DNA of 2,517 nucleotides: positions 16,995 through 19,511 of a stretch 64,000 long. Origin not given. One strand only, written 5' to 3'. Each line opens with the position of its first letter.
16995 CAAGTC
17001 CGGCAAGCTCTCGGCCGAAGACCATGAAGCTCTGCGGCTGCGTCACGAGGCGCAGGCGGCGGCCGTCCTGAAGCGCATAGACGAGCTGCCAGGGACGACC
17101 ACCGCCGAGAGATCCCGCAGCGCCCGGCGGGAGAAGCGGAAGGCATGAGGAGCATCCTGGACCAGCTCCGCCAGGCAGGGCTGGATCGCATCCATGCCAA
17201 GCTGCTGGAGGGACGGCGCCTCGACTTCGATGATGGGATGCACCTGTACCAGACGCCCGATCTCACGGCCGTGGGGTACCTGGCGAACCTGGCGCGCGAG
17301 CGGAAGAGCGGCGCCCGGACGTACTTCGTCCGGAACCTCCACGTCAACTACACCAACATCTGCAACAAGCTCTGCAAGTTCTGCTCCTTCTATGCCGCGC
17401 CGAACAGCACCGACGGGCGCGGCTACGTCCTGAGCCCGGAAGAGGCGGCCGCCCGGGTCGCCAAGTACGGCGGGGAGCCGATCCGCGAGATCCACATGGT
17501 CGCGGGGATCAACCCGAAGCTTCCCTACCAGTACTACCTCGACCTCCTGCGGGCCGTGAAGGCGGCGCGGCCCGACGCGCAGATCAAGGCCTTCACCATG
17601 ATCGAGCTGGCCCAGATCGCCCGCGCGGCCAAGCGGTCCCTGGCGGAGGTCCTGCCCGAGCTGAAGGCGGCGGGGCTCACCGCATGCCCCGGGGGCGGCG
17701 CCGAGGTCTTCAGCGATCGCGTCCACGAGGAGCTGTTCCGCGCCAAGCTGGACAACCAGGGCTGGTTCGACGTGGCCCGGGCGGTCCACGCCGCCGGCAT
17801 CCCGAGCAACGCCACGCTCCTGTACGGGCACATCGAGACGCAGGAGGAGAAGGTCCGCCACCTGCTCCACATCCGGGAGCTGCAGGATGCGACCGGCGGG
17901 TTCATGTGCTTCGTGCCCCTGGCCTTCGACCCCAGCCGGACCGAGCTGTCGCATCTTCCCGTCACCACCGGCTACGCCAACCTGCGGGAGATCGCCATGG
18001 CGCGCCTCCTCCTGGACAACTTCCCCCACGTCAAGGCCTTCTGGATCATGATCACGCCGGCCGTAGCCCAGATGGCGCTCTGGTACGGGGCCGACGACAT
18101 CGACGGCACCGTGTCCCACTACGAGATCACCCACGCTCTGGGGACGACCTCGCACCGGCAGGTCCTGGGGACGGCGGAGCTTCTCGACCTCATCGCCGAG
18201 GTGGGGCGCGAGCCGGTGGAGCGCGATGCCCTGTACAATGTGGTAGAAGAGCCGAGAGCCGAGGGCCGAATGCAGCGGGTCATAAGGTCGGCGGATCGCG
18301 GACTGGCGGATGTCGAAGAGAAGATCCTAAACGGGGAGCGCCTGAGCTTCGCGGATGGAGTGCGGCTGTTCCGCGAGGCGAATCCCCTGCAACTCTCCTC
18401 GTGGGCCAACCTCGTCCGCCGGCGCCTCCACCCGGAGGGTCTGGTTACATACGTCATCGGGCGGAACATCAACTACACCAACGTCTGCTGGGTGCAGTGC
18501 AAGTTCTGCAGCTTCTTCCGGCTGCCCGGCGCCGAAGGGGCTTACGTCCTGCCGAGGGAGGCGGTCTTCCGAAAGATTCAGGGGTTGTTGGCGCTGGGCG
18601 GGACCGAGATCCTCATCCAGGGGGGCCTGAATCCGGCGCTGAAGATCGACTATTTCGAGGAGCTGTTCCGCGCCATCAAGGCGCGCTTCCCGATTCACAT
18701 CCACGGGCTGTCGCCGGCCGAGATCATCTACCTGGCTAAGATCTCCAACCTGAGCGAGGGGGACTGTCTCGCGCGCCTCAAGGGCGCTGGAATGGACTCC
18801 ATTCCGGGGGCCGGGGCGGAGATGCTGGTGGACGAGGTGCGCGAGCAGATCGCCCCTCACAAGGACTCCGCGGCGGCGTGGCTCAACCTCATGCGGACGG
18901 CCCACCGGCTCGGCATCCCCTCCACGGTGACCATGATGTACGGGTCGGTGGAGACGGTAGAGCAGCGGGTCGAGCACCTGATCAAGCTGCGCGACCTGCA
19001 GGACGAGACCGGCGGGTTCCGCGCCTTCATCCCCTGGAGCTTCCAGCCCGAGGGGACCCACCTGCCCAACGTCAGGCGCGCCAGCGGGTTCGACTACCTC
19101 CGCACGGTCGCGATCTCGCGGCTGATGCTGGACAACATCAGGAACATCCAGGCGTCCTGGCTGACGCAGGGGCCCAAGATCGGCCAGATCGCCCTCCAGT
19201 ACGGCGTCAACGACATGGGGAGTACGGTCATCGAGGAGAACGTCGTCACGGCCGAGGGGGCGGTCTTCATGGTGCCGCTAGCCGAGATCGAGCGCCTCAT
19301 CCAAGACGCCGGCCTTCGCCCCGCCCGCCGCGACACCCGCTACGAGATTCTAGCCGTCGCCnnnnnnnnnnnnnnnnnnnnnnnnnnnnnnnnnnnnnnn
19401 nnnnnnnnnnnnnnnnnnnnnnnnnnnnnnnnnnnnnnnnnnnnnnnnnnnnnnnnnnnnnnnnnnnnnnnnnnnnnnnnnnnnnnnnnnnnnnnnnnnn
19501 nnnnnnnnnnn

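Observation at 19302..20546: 1.2-kb cassette bounded by identical 30-bp direct repeats that rebuilds the 3' end of the mqn gene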

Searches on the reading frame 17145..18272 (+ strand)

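Call 61: search_protein_families(library=ncbifam, proteins=[window:17145-18272:+], max_evalue=0.001)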
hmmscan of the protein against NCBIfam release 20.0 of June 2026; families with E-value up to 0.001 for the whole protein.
window:17145-18272:+ (376 aa): 13 families
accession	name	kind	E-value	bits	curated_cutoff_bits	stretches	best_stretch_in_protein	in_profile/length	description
TIGR03700.1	mena_SCO4494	equivalog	7.2e-126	419.8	434.55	1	16-367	1-351/351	aminofutalosine synthase MqnE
TIGR03699.1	menaquin_MqnC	equivalog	5e-100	334.7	428.1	1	25-367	2-342/342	cyclic dehypoxanthinyl futalosine synthase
TIGR00423.1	TIGR00423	subfamily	1.9e-89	300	260.25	1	60-366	2-309/310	CofH family radical SAM protein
NF006276.0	PRK08444.1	equivalog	2.3e-84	283.4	560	1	17-368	4-351/353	aminofutalosine synthase MqnE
TIGR03551.1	F420_cofH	equivalog_domain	1.1e-79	267.8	374.1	1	37-367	13-345/345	5-amino-6-(D-ribitylamino)uracil--L-tyrosine 4-hydroxyphenyl transferase CofH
NF005609.0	PRK07360.1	equivalog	1.5e-78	264.2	426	1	13-369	8-370/374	7,8-didemethyl-8-hydroxy-5-deazariboflavin synthase subunit CofH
NF006277.0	PRK08445.1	equivalog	3.8e-69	233.2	576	1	25-368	3-346/348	dehypoxanthine futalosine cyclase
NF006687.0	PRK09234.1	equivalog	3.2e-68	230.7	1018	1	29-371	495-841/849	bifunctional FO biosynthesis protein CofGH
NF004580.0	PRK05926.1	equivalog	1.3e-60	205.6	583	1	9-357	11-362/370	hypothetical protein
NF004884.0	PRK06245.1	equivalog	5.9e-09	35.2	209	1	55-136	7-84/340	7,8-didemethyl-8-hydroxy-5-deazariboflavin synthase subunit CofG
TIGR03550.1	F420_cofG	equivalog_domain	4.1e-08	32.7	213.35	0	61-136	2-75/322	7,8-didemethyl-8-hydroxy-5-deazariboflavin synthase CofG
TIGR03957.1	rSAM_HmdB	equivalog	0.0001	21.7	320.9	1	33-354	8-312/317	5,10-methenyltetrahydromethanopterin hydrogenase cofactor biosynthesis protein HmdB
NF045502.1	variant_rSAM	domain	0.00087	18.3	125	0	74-216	143-282/357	radical SAM protein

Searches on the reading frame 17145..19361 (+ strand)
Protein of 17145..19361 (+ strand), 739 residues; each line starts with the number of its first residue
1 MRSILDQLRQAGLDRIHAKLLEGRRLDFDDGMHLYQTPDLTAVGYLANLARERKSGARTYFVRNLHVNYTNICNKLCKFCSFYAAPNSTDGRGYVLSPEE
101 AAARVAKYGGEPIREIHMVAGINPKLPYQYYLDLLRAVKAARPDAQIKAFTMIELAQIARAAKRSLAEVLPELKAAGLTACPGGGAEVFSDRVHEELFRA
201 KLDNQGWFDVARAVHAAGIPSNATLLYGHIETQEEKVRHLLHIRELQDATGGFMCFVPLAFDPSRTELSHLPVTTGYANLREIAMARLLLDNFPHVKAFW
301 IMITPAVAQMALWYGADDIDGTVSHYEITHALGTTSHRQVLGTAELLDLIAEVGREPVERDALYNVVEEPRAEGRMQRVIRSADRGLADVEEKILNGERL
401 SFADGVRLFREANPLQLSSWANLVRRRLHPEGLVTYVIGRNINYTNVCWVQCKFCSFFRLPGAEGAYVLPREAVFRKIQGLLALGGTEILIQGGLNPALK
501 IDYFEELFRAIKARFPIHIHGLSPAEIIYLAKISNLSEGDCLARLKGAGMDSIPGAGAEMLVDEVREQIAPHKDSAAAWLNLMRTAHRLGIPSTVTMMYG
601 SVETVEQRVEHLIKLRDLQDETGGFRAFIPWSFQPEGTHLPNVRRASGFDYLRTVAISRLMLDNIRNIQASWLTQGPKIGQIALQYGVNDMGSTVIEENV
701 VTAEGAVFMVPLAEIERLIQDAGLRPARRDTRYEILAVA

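Call 19: search_protein_families(library=pfam, proteins=[window:17145-19361:+], max_evalue=0.01)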
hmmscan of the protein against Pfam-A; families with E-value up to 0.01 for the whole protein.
window:17145-19361:+ (739 aa): 2 families
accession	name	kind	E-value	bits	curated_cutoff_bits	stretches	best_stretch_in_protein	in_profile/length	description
PF19288.4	CofH_C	-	4.6e-49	165.8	27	2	624-736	3-119/125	CofH/MqnC C-terminal region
PF04055.27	Radical_SAM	-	2.2e-35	122.7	29.5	2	442-612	1-163/166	Radical SAM superfamily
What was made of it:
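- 17145..19364 (+): Fused mqnE-mqnC ORF (739 aa). The C-terminal half is MqnC, the gene whose 3' end is duplicated. Pfam: Radical_SAM and CofH_C, twice each (call 19).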

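Call 68: list_cluster_members(proteins=[window:17145-19361:+])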
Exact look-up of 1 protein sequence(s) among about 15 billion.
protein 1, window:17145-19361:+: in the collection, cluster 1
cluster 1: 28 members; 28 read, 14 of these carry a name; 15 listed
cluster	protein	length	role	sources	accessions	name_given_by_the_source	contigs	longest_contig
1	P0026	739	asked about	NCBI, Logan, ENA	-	-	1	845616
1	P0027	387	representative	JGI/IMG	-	aminodeoxyfutalosine synthase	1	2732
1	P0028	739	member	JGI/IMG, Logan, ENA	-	dehypoxanthine futalosine cyclase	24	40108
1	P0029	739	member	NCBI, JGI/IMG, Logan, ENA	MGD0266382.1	MAG: cyclic dehypoxanthinyl futalosine synthase [Candidatus Methylomirabilota bacterium] | dehypoxanthine futalosine cyclase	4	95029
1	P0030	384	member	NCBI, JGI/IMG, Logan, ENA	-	aminodeoxyfutalosine synthase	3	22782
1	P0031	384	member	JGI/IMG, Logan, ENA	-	aminodeoxyfutalosine synthase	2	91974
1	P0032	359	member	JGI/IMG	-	cyclic dehypoxanthinyl futalosine synthase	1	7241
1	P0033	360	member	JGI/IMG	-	cyclic dehypoxanthinyl futalosine synthase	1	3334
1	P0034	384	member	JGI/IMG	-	aminodeoxyfutalosine synthase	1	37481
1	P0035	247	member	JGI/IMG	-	aminodeoxyfutalosine synthase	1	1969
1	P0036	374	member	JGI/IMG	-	aminodeoxyfutalosine synthase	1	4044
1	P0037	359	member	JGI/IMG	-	cyclic dehypoxanthinyl futalosine synthase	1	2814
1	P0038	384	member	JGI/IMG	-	aminodeoxyfutalosine synthase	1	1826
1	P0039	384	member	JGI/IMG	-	aminodeoxyfutalosine synthase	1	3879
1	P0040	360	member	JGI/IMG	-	cyclic dehypoxanthinyl futalosine synthase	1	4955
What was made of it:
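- The window's exact 739-aa protein lies on an 845,616-nt contig (call 68).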

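Call 70: find_encoding_contigs(protein=P0037, flank=3000, max_places=4)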
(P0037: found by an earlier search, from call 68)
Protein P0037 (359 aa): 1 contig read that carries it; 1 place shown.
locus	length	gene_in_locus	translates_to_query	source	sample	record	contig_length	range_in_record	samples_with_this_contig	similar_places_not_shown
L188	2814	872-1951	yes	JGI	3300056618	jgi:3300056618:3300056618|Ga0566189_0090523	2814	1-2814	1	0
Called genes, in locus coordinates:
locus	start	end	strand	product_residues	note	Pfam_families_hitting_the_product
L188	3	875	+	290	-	?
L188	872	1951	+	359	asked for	PF04055:Radical_SAM, PF19288:CofH_C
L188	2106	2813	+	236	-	?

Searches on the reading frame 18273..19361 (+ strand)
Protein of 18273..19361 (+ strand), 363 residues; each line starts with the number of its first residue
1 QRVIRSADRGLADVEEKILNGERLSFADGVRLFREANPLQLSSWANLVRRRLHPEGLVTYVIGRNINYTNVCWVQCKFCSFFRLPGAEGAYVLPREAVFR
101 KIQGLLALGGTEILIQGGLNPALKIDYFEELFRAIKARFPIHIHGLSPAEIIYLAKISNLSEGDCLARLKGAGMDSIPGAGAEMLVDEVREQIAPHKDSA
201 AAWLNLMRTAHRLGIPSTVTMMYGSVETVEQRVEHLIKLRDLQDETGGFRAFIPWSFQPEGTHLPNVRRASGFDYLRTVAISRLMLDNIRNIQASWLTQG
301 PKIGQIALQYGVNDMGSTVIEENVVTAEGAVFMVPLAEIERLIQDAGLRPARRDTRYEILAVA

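Call 12: find_related_loci(query=window:18273-19361:+, collection=genome_contigs, flank=4000)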
Query window:18273-19361:+ (363 aa) in genome_contigs; peptide patterns used: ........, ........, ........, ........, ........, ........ (x = any residue, [..] = any of these).
600 stretches matched a pattern (row limit reached: there are more); 583 encode a relative of the query (tblastn E <= 1e-3); the best 80 are kept; 80 distinct loci.
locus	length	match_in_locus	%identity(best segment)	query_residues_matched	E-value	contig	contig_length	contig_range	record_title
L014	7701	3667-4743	88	4-362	0e+0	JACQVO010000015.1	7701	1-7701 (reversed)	MAG: Candidatus Methylomirabilota bacterium isolate NC_groundwater_1465_Ag_S-0.65um_65_48 S_p65_S5_coassembly_k141_22214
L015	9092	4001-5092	87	1-363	0e+0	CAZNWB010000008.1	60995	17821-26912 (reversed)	MAG TPA_asm: uncultured bacterium isolate SRP119689_co1_259 genome assembly, contig: NODE_543_length_60995_cov_8.658549,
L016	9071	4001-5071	89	4-360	0e+0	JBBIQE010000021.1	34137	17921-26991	MAG: Candidatus Methylomirabilis sp. isolate BQS170218_bin_319 NODE_985_length_34137_cov_2.22858, whole genome shotgun s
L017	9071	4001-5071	87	4-360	0e+0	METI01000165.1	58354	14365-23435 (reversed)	MAG: candidate division NC10 bacterium RIFCSPLOWO2_12_FULL_66_18 rifcsplowo2_12_scaffold_3878, whole genome shotgun sequ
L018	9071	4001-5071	83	7-363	0e+0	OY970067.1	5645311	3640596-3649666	MAG: uncultured candidate division NC10 bacterium isolate MFD01231.bin.c.1 genome assembly, chromosome: 1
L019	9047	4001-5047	65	11-360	4e-154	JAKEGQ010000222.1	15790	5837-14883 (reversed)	MAG: Candidatus Methylomirabilota bacterium isolate PMV_4.88 PMV_4.88.k101_2457590, whole genome shotgun sequence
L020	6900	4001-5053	64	9-360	5e-153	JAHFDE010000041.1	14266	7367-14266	MAG: Candidatus Methylomirabilota bacterium isolate nzgw238 NODE_2802_length_14267_cov_6.033437, whole genome shotgun se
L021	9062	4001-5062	62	11-360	2e-152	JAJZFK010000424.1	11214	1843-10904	MAG: bacterium isolate LL3.bin17 NODE_5067_length_11214_cov_1.060702, whole genome shotgun sequence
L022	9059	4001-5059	62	10-360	4e-152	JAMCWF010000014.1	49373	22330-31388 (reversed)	MAG: Armatimonadota bacterium isolate FK_Sedi_B_Bin.64 NODE_1772_length_49373_cov_2.93338, whole genome shotgun sequence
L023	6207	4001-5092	60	1-360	3e-151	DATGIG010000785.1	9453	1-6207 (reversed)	MAG TPA_asm: Chthonomonadaceae bacterium isolate SMAG_U9801 k141_508503, whole genome shotgun sequence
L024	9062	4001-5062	61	11-360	2e-150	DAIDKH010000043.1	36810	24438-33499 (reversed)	MAG TPA_asm: Chthonomonadaceae bacterium isolate clean402 NODE_43_length_36810_cov_4.243623, whole genome shotgun sequen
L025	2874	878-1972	58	1-360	5e-158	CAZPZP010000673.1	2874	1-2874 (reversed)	MAG TPA_asm: uncultured Chthonomonadaceae bacterium isolate SRP128246_co1_482 genome assembly, contig: NODE_101789_lengt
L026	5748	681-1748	60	9-360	8e-150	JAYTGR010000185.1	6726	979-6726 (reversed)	MAG: Chthonomonadaceae bacterium isolate GFS_2368 GFS_2368_184, whole genome shotgun sequence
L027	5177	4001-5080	60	5-360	3e-150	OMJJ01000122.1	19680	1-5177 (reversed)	bacterium isolate AM_0876 genome assembly, contig: AM_0876_122, whole genome shotgun sequence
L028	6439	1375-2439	60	11-363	1e-147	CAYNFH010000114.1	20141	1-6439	MAG TPA_asm: uncultured Chthonomonadaceae bacterium isolate SRP272529_co1_250 genome assembly, contig: NODE_4388_length_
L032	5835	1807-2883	57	10-361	5e-142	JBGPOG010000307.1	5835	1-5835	MAG: Chthonomonadia bacterium isolate OBJ_0618_7090110_197 k141_8428472_length_5835_cov_10.0114, whole genome shotgun se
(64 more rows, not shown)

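Call 61: search_protein_families(library=ncbifam, proteins=[window:18273-19361:+], max_evalue=0.001)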
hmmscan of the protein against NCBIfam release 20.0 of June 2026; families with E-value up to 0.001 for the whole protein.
window:18273-19361:+ (363 aa): 15 families
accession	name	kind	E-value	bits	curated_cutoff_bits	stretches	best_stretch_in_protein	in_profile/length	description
TIGR03699.1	menaquin_MqnC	equivalog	7e-142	472.3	428.1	1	22-360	1-342/342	cyclic dehypoxanthinyl futalosine synthase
NF006277.0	PRK08445.1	equivalog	8.9e-127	422.7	576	1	23-360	3-345/348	dehypoxanthine futalosine cyclase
TIGR00423.1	TIGR00423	subfamily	5.7e-113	377.3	260.25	1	58-360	1-310/310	CofH family radical SAM protein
TIGR03700.1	mena_SCO4494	equivalog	2.3e-104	349.1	434.55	1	14-359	1-350/351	aminofutalosine synthase MqnE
TIGR03551.1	F420_cofH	equivalog_domain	4.3e-95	318.4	374.1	1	28-359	5-344/345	5-amino-6-(D-ribitylamino)uracil--L-tyrosine 4-hydroxyphenyl transferase CofH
NF005609.0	PRK07360.1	equivalog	1.1e-92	310.7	426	1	11-360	8-368/374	7,8-didemethyl-8-hydroxy-5-deazariboflavin synthase subunit CofH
NF006687.0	PRK09234.1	equivalog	5.2e-79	266.4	1018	1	39-359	509-836/849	bifunctional FO biosynthesis protein CofGH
NF006276.0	PRK08444.1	equivalog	2.7e-72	243.7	560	1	14-360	3-350/353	aminofutalosine synthase MqnE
NF004580.0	PRK05926.1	equivalog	6.7e-62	209.8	583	1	11-326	15-336/370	hypothetical protein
TIGR03550.1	F420_cofG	equivalog_domain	6.9e-16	58.3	213.35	1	194-317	143-265/322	7,8-didemethyl-8-hydroxy-5-deazariboflavin synthase CofG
NF004884.0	PRK06245.1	equivalog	5.1e-14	51.9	209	2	192-348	148-302/340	7,8-didemethyl-8-hydroxy-5-deazariboflavin synthase subunit CofG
TIGR03957.1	rSAM_HmdB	equivalog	1.4e-08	34.3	320.9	1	165-350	134-315/317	5,10-methenyltetrahydromethanopterin hydrogenase cofactor biosynthesis protein HmdB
TIGR03956.1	rSAM_HydE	equivalog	4.1e-07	29.6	254.6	1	60-288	48-261/340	[FeFe] hydrogenase H-cluster radical SAM maturase HydE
NF004911.0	PRK06267.1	equivalog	8.2e-05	21.9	305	1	177-308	131-256/351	hypothetical protein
TIGR00433.2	bioB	equivalog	0.00012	21.4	225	0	207-287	176-252/307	biotin synthase BioB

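Call 96: search_protein_families(library=pfam, proteins=[L016:5123-6229:-, L014:4947-5186:+, L014:5240-5644:+, L015:5179-6147:-, L032:2924-4915:+], max_evalue=0.001)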
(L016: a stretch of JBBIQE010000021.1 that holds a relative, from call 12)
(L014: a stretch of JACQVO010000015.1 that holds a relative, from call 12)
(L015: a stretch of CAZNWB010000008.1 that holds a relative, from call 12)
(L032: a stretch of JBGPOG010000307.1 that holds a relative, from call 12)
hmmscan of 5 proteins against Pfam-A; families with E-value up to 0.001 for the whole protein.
L016:5123-6229:- (368 aa): 2 families
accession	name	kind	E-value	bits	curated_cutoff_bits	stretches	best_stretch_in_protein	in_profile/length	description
PF01797.21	Y1_Tnp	-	7.2e-07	29.8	23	1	50-157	7-119/121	Transposase IS200 like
PF08299.17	Bac_DnaA_C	-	0.0009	19.7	31.5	0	287-328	2-43/69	Bacterial dnaA protein helix-turn-helix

L014:4947-5186:+ (80 aa): 1 family
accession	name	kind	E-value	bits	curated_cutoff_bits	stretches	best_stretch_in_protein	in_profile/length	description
PF04014.23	MazE_antitoxin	-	7e-12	45.6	24.7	1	7-49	2-45/48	Antidote-toxin recognition MazE, bacterial antitoxin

L014:5240-5644:+ (135 aa): 1 family
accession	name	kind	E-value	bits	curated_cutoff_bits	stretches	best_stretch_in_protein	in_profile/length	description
PF01850.27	PIN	-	1.5e-10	42.1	23.6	1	1-120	5-118/120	PIN domain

L015:5179-6147:- (322 aa): 1 family
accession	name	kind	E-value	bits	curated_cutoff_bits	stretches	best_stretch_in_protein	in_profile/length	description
PF00497.25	SBP_bac_3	-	5.9e-27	94.5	26.4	1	74-302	2-131/132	Bacterial extracellular solute-binding proteins, family 3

L032:2924-4915:+ (664 aa): 2 families
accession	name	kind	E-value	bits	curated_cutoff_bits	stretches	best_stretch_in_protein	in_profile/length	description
PF00773.25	RNB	-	2.7e-64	218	29.3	1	19-321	10-325/326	RNB domain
PF00035.32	dsrm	-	0.00016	22.6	23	0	602-655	14-65/66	Double-stranded RNA binding motif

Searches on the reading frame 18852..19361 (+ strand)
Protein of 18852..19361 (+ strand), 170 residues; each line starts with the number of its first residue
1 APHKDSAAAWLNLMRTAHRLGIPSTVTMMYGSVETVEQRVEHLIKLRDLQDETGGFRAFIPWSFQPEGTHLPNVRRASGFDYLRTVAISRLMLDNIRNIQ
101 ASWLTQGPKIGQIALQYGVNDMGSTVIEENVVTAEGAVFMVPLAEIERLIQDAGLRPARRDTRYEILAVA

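Call 32: find_related_loci(query=window:18852-19361:+, collection=metagenome_contigs, flank=3000)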
Query window:18852-19361:+ (170 aa) in metagenome_contigs; peptide patterns used: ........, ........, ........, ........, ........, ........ (x = any residue, [..] = any of these).
600 stretches matched a pattern (row limit reached: there are more); 574 encode a relative of the query (tblastn E <= 1e-3); the best 80 are kept; 80 distinct loci.
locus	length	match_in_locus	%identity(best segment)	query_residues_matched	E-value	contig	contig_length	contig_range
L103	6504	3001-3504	92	1-168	3e-103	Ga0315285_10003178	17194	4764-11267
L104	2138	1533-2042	83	1-170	5e-102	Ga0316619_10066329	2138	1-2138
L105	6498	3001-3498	81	1-167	1e-93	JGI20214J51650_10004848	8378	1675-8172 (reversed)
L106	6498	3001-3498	81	1-167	3e-93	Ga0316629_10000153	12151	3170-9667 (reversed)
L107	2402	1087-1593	79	1-170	2e-95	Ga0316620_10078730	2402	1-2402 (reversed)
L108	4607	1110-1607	79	1-167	6e-92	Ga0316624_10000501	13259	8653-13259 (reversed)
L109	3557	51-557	69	1-170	8e-80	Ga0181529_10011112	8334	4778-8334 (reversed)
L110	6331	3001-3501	65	1-167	2e-78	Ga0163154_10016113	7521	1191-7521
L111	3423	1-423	79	29-170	2e-77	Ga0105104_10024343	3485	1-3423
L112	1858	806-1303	65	1-167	7e-79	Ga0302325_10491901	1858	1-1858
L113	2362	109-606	65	1-167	5e-76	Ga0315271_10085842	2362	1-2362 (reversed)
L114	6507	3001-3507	62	1-170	1e-71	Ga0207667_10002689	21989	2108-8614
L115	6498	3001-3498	59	1-167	4e-63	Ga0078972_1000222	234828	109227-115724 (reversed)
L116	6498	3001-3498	56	1-167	6e-63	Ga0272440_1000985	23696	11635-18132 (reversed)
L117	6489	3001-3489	59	1-164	2e-62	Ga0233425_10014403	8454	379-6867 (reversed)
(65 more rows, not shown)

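Call 61: search_protein_families(library=ncbifam, proteins=[L103:3742-4167:+], max_evalue=0.001)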
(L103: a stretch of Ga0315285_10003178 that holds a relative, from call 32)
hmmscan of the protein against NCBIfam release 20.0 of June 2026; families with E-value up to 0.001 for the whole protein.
L103:3742-4167:+ (142 aa): 8 families
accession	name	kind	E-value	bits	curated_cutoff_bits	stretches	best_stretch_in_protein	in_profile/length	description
TIGR02168.1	SMC_prok_B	equivalog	1.3e-05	23.1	567.35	1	27-127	781-881/1181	chromosome segregation protein SMC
TIGR02169.1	SMC_prok_A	equivalog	3.8e-05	21.6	729.4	1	29-125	251-460/1165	chromosome segregation protein SMC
NF045487.1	ASRP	equivalog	7.6e-05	21.5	300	1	30-125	170-267/593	archaea-specific SMC-related protein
NF006543.0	PRK09039.1-2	equivalog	0.00031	20.7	305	1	28-132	66-170/350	peptidoglycan -binding protein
NF002572.0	PRK02224.1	equivalog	0.00044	18.7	1087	1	29-125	313-409/888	DNA double-strand break repair ATPase Rad50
NF041035.1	Rad50_Halo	equivalog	0.00058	18.3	1000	1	22-128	285-391/883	DNA double-strand break repair ATPase Rad50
TIGR00634.1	recN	equivalog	0.00063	18.8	407.85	1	6-125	242-357/563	DNA repair protein RecN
NF047515.1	SpiroCoCo_C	equivalog_domain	0.00065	19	125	1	23-128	93-201/313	SpiroCoCo family coiled-coil protein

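Call 96: search_protein_families(library=pfam, proteins=[L103:3742-4167:+], max_evalue=0.001)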
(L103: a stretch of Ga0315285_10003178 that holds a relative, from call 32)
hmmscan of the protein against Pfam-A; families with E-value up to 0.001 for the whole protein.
L103:3742-4167:+ (142 aa): 1 family
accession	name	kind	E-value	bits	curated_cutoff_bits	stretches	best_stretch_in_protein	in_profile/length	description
PF19220.6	Rod_CreS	-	0.00018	21.1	100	1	36-125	5-94/359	Crescentin, rod domain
